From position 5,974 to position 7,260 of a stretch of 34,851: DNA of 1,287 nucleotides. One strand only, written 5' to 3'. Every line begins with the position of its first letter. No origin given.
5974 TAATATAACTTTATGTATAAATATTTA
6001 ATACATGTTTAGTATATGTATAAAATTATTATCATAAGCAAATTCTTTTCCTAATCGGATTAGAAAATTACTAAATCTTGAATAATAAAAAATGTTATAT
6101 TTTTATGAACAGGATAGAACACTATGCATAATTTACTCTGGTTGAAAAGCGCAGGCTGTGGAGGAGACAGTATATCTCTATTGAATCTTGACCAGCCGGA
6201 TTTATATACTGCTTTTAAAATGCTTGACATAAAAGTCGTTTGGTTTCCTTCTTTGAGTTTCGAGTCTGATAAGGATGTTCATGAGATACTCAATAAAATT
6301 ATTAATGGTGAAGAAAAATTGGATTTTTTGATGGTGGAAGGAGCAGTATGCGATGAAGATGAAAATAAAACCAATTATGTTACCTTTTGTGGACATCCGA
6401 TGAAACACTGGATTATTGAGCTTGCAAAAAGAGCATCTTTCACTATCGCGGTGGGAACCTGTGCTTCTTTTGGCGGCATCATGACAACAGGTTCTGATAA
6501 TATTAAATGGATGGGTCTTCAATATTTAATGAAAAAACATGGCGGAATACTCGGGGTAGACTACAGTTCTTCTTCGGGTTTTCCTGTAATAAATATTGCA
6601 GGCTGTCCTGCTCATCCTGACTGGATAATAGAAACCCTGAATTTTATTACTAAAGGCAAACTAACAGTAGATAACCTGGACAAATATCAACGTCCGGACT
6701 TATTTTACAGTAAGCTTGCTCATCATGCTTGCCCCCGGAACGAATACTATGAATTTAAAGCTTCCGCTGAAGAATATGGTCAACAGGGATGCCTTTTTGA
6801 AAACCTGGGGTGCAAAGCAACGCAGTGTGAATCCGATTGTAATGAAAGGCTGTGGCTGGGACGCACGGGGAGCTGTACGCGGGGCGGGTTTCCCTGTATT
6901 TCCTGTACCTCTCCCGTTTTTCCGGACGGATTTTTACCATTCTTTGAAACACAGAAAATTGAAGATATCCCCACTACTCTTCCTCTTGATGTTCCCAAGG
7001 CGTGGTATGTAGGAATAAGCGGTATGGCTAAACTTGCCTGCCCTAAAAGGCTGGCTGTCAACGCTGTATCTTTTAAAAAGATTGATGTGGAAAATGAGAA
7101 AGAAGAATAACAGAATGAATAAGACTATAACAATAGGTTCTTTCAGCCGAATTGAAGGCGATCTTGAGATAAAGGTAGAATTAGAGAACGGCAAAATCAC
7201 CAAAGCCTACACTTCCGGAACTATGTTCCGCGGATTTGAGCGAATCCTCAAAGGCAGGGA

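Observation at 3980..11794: HupUV/HupT/HupR-like H2-sensing cassette with non-canonical wiring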

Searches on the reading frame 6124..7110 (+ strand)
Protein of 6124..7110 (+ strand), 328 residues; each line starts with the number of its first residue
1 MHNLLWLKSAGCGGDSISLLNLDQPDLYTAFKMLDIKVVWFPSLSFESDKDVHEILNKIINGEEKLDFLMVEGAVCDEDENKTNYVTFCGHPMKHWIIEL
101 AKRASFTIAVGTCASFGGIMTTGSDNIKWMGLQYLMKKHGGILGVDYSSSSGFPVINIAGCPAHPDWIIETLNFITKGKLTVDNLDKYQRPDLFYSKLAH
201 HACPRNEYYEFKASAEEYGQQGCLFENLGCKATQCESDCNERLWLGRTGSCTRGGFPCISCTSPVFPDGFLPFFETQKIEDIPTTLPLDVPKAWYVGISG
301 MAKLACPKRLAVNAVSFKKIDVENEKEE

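Call 6: search_protein_families(library=pfam, proteins=[window:6124-7110:+], max_evalue=0.01)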
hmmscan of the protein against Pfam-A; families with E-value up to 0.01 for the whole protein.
window:6124-7110:+ (328 aa): 2 families
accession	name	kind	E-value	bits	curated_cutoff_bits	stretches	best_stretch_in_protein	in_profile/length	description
PF01058.29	Oxidored_q6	-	3.6e-24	85.3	27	1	12-173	1-126/128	NADH ubiquinone oxidoreductase, 20 Kd subunit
PF14720.11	NiFe_hyd_SSU_C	-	1.5e-22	80.2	27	1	195-273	1-79/80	NiFe/NiFeSe hydrogenase small subunit C-terminal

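Call 7: search_protein_families(library=ncbifam, proteins=[window:6124-7110:+], max_evalue=0.001)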
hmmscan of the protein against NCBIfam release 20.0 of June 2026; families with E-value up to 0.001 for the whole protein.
window:6124-7110:+ (328 aa): 5 families
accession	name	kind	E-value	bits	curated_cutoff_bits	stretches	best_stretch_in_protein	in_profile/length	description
NF045520.1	H2_NiFeSe_small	exception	5.4e-45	154.1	470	1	2-275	40-313/314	NiFeSe hydrogenase small subunit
TIGR00391.1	hydA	subfamily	5.6e-25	88.2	179.5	1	4-275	53-310/365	hydrogenase small subunit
NF007779.0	PRK10468.1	equivalog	3.7e-21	75.5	659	1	4-262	51-296/372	hydrogenase 2 small subunit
TIGR03294.1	FrhG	equivalog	4.2e-05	23.4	245.5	1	65-180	50-145/228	coenzyme F420 hydrogenase subunit gamma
NF045875.1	F420_non_VhuG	exception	0.00027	20.3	450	0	9-123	12-97/286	F420-non-reducing hydrogenase subunit VhuG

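Call 11: search_solved_structures(query=window:6124-7110:+, max_evalue=0.00001, show_alignments=1)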
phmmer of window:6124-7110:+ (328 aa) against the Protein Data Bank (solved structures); distinct sequences matched with E-value up to 0.00001: 43.
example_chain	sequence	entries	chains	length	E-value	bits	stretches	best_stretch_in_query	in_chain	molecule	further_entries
7uur_D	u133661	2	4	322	5.6e-65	222.9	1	4-308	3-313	Hydrogenase-2, small subunit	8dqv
7utd_B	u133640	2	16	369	8.2e-65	222.4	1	4-308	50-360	Hydrogenase-2, small subunit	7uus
5aa5_A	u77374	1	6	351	1.3e-34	123.1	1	4-276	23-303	NIFE-HYDROGENASE SMALL SUBUNIT, HOFK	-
3ze6_A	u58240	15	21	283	2.8e-31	112.1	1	4-275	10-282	PERIPLASMIC [NIFESE] HYDROGENASE, SMALL SUBUNIT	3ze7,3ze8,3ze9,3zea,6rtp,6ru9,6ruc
2wpn_A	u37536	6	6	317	3.4e-31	111.8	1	4-275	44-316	PERIPLASMIC [NIFESE] HYDROGENASE, SMALL SUBUNIT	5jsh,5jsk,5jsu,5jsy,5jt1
4kl8_S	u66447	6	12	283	1.5e-27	99.9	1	4-275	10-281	Periplasmic [NiFeSe] hydrogenase small subunit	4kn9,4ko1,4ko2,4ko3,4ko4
1cc1_S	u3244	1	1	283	2.5e-27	99.1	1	4-275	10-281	HYDROGENASE (SMALL SUBUNIT)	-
1e3d_A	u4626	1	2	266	2.9e-24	89.1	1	4-275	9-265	[NiFe] hydrogenase small subunit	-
4ucx_A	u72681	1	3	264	3.3e-24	88.9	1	3-275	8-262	HYDROGENASE (NIFE) SMALL SUBUNIT HYDA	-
4ucq_A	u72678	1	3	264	3.2e-23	85.6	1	3-275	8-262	HYDROGENASE (NIFE) SMALL SUBUNIT HYDA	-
1yqw_A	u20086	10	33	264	3.9e-23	85.3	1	4-275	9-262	Periplasmic [NiFe] hydrogenase small subunit | HYDROGENASE (NIFE) SMALL SUBUNIT HYDA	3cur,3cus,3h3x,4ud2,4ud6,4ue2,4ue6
4upe_A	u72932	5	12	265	4e-23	85.3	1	4-275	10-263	NIFE-HYDROGENASE SMALL SUBUNIT | HYDROGENASE (NIFE) SMALL SUBUNIT HYDA | PERIPLASMIC [NIFE] HYDROGENASE SMALL SUBUNIT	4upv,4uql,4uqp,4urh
1yq9_A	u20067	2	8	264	4.6e-23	85.1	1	4-275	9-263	Periplasmic [NiFe] hydrogenase small subunit | PERIPLASMIC HYDROGENASE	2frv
1yrq_A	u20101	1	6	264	5.4e-23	84.9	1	4-275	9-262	Periplasmic [NiFe] hydrogenase small subunit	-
1frv_A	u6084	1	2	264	5.7e-23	84.8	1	4-275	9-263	HYDROGENASE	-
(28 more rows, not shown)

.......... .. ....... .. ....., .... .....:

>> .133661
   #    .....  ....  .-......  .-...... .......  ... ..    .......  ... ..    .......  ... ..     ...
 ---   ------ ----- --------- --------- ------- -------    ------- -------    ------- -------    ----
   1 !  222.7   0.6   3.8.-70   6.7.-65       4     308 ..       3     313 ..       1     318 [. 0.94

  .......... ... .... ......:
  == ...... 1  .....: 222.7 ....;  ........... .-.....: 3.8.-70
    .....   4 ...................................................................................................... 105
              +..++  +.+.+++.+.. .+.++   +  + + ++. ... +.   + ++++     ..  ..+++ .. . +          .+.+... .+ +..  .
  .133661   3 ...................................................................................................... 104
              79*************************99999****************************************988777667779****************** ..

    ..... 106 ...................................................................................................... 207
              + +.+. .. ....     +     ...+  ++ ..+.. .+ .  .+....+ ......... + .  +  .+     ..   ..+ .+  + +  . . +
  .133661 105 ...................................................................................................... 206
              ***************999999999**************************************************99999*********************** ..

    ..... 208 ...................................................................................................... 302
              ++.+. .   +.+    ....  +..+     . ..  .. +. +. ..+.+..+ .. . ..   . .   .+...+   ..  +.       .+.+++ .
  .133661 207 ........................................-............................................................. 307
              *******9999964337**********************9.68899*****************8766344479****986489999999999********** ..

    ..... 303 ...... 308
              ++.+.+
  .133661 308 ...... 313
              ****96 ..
